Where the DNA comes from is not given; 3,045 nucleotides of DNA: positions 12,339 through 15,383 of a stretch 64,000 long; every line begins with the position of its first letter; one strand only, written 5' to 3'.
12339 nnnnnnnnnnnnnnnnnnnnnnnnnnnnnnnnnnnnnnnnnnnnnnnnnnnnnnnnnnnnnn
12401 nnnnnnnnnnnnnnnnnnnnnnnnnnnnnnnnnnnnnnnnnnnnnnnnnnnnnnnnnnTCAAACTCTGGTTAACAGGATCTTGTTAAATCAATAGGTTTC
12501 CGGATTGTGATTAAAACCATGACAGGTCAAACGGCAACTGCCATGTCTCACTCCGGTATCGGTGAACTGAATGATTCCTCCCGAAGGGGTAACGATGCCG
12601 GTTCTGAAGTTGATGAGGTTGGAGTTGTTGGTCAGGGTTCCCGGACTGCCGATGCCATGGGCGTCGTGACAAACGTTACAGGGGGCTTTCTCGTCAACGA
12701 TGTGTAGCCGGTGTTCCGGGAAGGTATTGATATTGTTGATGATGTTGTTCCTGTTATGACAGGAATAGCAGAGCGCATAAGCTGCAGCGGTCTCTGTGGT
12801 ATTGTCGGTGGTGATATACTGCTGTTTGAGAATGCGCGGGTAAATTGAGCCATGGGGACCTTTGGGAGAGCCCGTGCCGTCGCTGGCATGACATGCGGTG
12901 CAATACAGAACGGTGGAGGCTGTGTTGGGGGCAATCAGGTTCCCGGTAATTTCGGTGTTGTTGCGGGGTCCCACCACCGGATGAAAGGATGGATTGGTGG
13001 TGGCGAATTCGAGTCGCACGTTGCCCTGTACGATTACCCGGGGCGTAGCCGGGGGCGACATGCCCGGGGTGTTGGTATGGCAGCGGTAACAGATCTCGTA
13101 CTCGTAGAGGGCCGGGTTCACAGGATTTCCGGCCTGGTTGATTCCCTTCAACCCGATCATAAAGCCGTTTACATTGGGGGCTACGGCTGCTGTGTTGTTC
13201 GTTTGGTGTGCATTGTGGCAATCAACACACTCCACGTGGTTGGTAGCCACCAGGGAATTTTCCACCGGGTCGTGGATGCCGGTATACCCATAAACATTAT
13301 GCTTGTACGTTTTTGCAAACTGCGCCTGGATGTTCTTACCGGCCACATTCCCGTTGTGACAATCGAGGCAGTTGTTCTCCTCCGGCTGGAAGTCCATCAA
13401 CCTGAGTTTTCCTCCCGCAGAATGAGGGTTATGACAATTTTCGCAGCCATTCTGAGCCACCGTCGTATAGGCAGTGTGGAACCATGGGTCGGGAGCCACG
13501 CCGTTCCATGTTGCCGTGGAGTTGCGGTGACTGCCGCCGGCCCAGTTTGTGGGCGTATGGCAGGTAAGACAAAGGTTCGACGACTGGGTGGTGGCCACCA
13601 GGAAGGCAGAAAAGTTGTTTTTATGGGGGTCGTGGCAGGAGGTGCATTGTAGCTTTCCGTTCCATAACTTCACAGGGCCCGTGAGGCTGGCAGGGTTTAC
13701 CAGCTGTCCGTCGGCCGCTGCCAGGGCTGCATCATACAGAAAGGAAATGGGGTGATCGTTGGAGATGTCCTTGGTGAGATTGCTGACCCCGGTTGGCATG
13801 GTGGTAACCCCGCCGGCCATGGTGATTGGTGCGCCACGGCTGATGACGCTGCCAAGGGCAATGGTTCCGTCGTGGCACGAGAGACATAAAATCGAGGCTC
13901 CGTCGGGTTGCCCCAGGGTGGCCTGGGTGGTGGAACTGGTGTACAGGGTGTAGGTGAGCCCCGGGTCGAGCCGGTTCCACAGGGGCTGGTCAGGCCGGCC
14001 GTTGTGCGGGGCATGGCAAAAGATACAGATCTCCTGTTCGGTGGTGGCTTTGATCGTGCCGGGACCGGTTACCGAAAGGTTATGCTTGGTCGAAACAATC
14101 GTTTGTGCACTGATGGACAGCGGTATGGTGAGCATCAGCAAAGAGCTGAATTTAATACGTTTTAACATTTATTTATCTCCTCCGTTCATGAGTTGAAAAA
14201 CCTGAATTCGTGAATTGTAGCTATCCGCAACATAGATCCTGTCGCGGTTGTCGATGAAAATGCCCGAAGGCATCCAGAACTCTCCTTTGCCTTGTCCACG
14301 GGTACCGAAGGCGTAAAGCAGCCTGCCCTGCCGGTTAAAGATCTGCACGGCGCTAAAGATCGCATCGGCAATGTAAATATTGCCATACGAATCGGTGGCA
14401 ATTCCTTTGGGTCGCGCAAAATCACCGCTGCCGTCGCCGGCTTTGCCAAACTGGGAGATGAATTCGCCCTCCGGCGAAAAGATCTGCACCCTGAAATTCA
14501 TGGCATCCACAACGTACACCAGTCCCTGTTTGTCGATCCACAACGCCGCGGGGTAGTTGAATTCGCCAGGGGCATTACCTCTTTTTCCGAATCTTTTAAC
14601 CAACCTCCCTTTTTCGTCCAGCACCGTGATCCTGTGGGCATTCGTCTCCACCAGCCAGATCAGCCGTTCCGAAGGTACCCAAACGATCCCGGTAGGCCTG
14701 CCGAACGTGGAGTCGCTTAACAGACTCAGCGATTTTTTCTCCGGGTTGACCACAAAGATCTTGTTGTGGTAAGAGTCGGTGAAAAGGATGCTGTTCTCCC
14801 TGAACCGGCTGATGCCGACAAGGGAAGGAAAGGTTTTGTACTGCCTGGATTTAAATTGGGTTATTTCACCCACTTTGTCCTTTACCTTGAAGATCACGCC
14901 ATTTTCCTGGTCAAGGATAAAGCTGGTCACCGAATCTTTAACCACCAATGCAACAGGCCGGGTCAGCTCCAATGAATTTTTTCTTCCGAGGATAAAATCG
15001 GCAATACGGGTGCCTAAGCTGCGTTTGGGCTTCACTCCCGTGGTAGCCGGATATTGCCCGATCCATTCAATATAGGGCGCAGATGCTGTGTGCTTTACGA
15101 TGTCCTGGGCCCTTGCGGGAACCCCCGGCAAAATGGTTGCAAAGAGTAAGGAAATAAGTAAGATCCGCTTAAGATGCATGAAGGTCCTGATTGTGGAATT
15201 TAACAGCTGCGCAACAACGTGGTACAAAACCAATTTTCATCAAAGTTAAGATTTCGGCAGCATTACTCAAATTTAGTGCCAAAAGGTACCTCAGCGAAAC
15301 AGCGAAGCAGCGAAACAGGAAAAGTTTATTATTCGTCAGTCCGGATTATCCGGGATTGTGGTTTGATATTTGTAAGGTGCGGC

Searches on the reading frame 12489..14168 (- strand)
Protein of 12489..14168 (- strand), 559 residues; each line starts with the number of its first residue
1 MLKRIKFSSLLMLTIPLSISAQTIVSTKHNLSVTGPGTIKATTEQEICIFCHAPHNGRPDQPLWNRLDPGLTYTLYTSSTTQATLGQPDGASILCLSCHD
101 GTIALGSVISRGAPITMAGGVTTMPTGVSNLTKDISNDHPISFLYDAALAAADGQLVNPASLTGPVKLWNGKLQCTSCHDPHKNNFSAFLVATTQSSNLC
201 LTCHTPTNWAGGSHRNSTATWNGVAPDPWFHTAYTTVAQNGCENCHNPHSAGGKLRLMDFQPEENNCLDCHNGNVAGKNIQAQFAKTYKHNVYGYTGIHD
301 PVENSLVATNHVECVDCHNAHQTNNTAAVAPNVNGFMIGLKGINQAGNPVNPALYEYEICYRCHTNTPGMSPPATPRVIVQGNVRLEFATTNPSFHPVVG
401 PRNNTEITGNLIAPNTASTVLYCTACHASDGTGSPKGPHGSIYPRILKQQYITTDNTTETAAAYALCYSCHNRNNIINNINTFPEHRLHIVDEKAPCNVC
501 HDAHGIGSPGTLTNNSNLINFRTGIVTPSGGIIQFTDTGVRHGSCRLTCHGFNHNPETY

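Call 4: search_protein_families(library=pfam, proteins=[window:12489-14168:-], max_evalue=0.01)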
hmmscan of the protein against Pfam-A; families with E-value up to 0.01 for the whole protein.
window:12489-14168:- (559 aa): 5 families
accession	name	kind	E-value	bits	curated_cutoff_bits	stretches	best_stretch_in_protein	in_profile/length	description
PF09699.15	Paired_CXXCH_1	-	2.9e-31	107.3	20.6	4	174-206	8-38/41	Doubled CXXCH motif (Paired_CXXCH_1)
PF14522.11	Cytochrome_C7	-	4.6e-15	55.6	24.8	2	234-277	8-54/67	Cytochrome c7 and related cytochrome c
PF22113.1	Mtrc-MtrF_II-IV_dom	-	5.2e-13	49.3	30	2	356-504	27-166/176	Outer membrane cytochrome MtrC/MtrF-like, domains II/IV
PF14537.11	Cytochrom_c3_2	-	1.3e-11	45.2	25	3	165-205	50-79/79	Cytochrome c3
PF22678.1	Cytochrom_c_NrfB-like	-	8.5e-07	29.8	27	1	423-509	1-73/89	Cytochrome c-type protein NrfB-like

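Call 5: search_protein_families(library=ncbifam, proteins=[window:12489-14168:-], max_evalue=0.01)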
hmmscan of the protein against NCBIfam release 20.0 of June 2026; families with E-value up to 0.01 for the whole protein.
window:12489-14168:- (559 aa): 7 families
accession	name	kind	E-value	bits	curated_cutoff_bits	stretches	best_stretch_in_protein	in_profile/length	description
TIGR01905.1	paired_CXXCH_1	subfamily_domain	7.9e-22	76.9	25.2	2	174-205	8-37/41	doubled CXXCH domain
TIGR03508.1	decahem_SO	subfamily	4.3e-15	55.9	192.2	3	168-288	139-236/258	DmsE family decaheme c-type cytochrome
NF041028.1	decahem_GSU2203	exception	2.5e-12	46.6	325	1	168-206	170-209/317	GSU2203 family decaheme c-type cytochrome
NF008659.0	PRK11659.1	equivalog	2.1e-11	43.8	184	0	414-505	70-146/188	cytochrome c nitrite reductase pentaheme subunit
TIGR03146.1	cyt_nit_nrfB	equivalog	2.2e-08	34.5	166.6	0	419-505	39-120/145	cytochrome c nitrite reductase pentaheme subunit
NF041781.1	mnquin_red_QrcA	equivalog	0.0014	18.3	180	1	230-329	34-135/174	menaquinone reductase multiheme cytochrome c subunit QrcA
NF045713.1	CxxCH_16_HmcA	equivalog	0.0018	17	400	0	174-326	113-241/541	sulfate respiration complex hexadecaheme cytochrome HmcA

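Call 55: search_solved_structures(query=window:12489-14168:-, max_evalue=0.01)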
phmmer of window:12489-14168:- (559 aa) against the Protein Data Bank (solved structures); distinct sequences matched with E-value up to 0.01: 2.
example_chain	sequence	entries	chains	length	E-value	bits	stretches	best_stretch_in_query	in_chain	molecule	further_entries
7tfs_A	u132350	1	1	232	6.3e-35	124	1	12-205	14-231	Cytochrome c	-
9yuq_N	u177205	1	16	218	1.6e-21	79.7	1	18-205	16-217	Putative multiheme cytochrome c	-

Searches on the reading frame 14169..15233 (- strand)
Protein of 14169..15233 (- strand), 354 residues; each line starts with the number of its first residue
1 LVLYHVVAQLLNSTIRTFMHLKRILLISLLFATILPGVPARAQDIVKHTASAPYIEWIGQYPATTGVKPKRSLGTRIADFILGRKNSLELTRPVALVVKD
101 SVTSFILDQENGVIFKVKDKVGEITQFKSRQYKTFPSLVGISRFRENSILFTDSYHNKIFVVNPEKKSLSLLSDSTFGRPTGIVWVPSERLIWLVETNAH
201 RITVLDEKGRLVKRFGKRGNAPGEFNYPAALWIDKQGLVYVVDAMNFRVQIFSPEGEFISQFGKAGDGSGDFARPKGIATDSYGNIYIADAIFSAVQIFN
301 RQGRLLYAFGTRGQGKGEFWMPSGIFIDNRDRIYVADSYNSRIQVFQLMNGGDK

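Call 4: search_protein_families(library=pfam, proteins=[window:14169-15233:-], max_evalue=0.01)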
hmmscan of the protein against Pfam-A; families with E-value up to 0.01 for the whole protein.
window:14169-15233:- (354 aa): 8 families
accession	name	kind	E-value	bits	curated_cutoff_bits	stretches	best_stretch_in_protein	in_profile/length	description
PF01436.27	NHL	-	1.3e-23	82.3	20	2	319-346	1-28/28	NHL repeat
PF17170.10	DUF5128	-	5.3e-23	82.1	22.9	3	283-349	53-120/321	6-bladed beta-propeller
PF08450.18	SGL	-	2.8e-09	37.4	26.3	1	157-260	115-218/246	SMP-30/Gluconolactonase/LRE-like region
PF15869.11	TolB_like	-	6.4e-06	26.1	29.2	0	210-251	51-91/296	TolB-like 6-blade propeller-like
PF06739.17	SBBP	-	2.5e-05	24.6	20.5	1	258-289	2-29/38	Beta-propeller repeat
PF25021.1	TEN_NHL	-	3.7e-05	23.3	27.1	0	271-303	140-170/357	Teneurin NHL domain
PF24684.1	Vgb_lyase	-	0.00016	21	50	1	120-290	125-282/290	Virginiamycin B lyase family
PF01731.26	Arylesterase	-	0.0003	21.4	21.3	0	318-346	52-81/86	Arylesterase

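Call 5: search_protein_families(library=ncbifam, proteins=[window:14169-15233:-], max_evalue=0.01)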
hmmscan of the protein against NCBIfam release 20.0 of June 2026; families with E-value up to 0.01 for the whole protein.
window:14169-15233:- (354 aa): 3 families
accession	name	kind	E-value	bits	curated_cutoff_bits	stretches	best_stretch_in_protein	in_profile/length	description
NF035926.1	scyF_NHL_VPEP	equivalog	5e-43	147.7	350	2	174-311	148-285/376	scytonemin biosynthesis PEP-CTERM protein ScyF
NF047780.1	LIC12708_fam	subfamily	8.2e-08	31.5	150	1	291-346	153-208/391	LIC_12708 family protein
NF033206.1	ScyE_fam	subfamily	0.0063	16.1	80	0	271-337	251-319/333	ScyD/ScyE family protein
